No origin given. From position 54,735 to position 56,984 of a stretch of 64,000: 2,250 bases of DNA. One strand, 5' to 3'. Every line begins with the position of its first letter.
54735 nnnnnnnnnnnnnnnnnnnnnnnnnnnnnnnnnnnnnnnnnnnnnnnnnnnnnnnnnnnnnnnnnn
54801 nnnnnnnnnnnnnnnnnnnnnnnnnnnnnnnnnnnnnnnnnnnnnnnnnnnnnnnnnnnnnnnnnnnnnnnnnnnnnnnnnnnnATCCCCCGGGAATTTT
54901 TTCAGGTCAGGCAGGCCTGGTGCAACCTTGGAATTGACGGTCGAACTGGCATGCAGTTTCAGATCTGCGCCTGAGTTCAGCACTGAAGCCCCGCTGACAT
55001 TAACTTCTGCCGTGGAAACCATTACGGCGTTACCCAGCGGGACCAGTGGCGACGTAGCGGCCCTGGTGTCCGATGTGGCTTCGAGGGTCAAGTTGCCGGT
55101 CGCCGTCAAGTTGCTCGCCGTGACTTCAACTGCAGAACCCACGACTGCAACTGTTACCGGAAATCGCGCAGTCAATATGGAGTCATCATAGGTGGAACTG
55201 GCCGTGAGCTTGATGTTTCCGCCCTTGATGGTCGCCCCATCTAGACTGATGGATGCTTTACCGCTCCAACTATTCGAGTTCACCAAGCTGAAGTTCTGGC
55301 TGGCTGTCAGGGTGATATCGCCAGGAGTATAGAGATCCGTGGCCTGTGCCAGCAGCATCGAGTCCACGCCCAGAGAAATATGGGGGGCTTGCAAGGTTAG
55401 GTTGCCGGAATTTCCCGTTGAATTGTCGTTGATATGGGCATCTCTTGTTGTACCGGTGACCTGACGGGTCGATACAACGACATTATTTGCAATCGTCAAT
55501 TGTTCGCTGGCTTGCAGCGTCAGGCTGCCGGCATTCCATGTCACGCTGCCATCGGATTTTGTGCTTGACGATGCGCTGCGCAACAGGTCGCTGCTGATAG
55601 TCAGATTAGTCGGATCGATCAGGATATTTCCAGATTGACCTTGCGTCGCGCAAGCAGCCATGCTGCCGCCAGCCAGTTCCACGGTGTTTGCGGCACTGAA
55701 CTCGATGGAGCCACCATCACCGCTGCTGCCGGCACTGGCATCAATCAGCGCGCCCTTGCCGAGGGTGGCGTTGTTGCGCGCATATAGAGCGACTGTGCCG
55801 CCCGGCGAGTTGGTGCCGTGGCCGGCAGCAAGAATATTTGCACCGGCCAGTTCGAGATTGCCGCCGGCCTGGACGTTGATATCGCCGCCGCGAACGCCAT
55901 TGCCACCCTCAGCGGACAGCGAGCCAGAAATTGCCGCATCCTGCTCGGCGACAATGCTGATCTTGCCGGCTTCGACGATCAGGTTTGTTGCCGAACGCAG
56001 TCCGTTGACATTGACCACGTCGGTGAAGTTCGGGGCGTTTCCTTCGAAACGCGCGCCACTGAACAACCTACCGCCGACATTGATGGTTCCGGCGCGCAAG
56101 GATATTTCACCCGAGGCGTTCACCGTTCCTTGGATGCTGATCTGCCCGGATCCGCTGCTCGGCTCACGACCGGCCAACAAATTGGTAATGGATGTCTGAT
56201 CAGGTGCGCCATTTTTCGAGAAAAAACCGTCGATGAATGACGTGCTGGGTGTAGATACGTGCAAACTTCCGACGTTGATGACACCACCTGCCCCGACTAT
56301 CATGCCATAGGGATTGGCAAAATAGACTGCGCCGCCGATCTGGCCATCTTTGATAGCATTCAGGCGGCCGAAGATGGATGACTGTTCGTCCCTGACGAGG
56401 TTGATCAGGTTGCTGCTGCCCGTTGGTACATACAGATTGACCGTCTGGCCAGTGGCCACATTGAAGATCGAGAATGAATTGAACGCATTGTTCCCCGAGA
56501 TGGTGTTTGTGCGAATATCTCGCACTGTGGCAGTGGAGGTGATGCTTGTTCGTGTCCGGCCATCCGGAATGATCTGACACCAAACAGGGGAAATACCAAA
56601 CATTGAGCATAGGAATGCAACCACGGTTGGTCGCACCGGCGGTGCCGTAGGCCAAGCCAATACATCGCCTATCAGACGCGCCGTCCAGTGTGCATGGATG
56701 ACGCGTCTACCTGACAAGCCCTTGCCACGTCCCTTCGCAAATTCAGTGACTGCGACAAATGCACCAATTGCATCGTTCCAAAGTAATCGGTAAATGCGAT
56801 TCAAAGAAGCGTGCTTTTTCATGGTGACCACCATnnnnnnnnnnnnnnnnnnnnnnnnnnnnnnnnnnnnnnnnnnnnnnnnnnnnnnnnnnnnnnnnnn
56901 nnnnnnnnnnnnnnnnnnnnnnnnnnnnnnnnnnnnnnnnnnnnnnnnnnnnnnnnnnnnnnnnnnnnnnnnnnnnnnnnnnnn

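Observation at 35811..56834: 7007-aa TpsA translationally coupled to a downstream TpsB (A-then-B order) with no CDI hallmarks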

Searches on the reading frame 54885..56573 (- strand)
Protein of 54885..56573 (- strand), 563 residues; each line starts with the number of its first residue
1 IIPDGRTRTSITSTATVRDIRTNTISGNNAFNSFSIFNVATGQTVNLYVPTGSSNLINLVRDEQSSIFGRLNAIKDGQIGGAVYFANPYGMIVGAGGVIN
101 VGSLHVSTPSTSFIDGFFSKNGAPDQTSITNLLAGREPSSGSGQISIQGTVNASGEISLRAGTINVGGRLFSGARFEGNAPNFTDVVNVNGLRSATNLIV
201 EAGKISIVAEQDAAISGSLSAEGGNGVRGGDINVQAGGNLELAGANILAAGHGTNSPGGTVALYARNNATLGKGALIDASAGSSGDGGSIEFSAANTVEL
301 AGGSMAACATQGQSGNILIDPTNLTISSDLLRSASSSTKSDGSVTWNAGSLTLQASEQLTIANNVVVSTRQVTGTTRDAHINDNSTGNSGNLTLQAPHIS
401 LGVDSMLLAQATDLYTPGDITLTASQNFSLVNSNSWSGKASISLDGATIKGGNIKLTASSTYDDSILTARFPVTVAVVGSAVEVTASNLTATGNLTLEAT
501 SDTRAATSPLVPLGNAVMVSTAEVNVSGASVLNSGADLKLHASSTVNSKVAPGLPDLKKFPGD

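Call 83: find_homologous_proteins(query=window:54885-56573:-, max_evalue=0.00001)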
Query window:54885-56573:- (563 aa): 26 proteins with E <= 0.00001 among 8000 candidates.
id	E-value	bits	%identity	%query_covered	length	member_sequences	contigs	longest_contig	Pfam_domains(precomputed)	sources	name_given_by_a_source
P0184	1.3e-156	541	53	100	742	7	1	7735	PF13018.12,PF05860.20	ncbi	ncbi:MAG: leukotoxin LktA family filamentous adhesin, partial [Flavobacteriales bacterium]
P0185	2.0e-139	484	53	91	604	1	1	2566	PF13018.12,PF05860.20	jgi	jgi:filamentous hemagglutinin family protein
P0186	2.5e-115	404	52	76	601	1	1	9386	PF05860.20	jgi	-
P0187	2.8e-115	404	45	100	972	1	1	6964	PF13018.12,PF05860.20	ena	-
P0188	4.6e-115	403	46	95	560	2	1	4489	PF05860.20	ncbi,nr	ncbi:MAG TPA: leukotoxin LktA family filamentous adhesin, partial [Rhodocyclaceae bacterium]|nr:leuk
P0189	3.3e-114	401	47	90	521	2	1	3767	PF05860.20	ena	-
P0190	2.0e-88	316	40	89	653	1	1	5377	PF05860.20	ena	-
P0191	8.8e-74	267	42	70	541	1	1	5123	PF05860.20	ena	-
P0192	3.6e-65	239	35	96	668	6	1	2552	PF05860.20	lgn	-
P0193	1.9e-63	233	35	96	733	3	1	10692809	PF05860.20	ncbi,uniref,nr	ncbi:leukotoxin LktA family filamentous adhesin [Bradyrhizobium barranii subsp. barranii]|uniref:Leu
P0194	4.8e-63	232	34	96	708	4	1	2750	PF05860.20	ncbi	ncbi:leukotoxin LktA family filamentous adhesin, partial [Bradyrhizobium sp. PRIMUS42]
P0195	3.1e-60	223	37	89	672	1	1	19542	PF05860.20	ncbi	-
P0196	9.9e-60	221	53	39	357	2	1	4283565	PF05860.20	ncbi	ncbi:hypothetical protein TMEC54S_03793 [Thauera mechernichensis]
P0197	1.7e-55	207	46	49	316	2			PF05860.20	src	-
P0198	8.5e-54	201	37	71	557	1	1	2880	PF05860.20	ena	-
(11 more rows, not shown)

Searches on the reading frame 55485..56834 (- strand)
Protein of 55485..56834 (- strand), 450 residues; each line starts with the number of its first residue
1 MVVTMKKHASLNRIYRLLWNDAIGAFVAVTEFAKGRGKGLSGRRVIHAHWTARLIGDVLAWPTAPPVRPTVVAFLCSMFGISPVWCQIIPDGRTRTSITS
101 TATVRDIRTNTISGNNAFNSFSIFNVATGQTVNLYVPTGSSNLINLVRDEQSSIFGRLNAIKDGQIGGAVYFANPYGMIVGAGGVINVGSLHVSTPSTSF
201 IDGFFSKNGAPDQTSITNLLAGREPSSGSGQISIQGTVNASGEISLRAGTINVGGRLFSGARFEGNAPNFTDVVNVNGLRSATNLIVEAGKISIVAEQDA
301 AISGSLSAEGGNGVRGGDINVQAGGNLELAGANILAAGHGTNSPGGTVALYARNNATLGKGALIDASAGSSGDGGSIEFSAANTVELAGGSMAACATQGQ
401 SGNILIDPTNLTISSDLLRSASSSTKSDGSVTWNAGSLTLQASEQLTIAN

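Call 8: search_protein_families(library=pfam, proteins=[window:55485-56834:-], max_evalue=10)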
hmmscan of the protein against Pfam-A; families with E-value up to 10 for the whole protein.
seq(450 aa): 2 families
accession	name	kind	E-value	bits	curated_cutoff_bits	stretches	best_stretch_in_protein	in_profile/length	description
PF13018.11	ESPR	-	1.7e-12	48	25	1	12-54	2-44/50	Extended Signal Peptide of Type V secretion system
PF05860.19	TPS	-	1.2e-11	45.5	33.5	1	87-308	2-219/252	TPS secretion domain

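Call 34: search_solved_structures(query=window:55635-56834:-, max_evalue=1)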
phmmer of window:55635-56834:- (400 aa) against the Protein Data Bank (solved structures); distinct sequences matched with E-value up to 1: 5.
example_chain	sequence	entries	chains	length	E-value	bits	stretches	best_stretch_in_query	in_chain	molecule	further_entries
4i84_A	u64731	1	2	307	0.13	14.7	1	124-328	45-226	Heme/hemopexin-binding protein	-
4kxr_C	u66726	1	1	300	0.14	14.6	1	317-395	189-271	EspG5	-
5xfs_C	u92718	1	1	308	0.15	14.5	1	317-395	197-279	ESX-5 secretion-associated protein EspG5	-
6vj5_C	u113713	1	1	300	0.22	14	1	315-395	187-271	ESX-5 secretion-associated protein EspG5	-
6yw5_V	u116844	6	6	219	0.28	13.7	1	303-363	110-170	IF1 | Related to ribosomal protein YmL36, mitochondrial | Uncharacterized protein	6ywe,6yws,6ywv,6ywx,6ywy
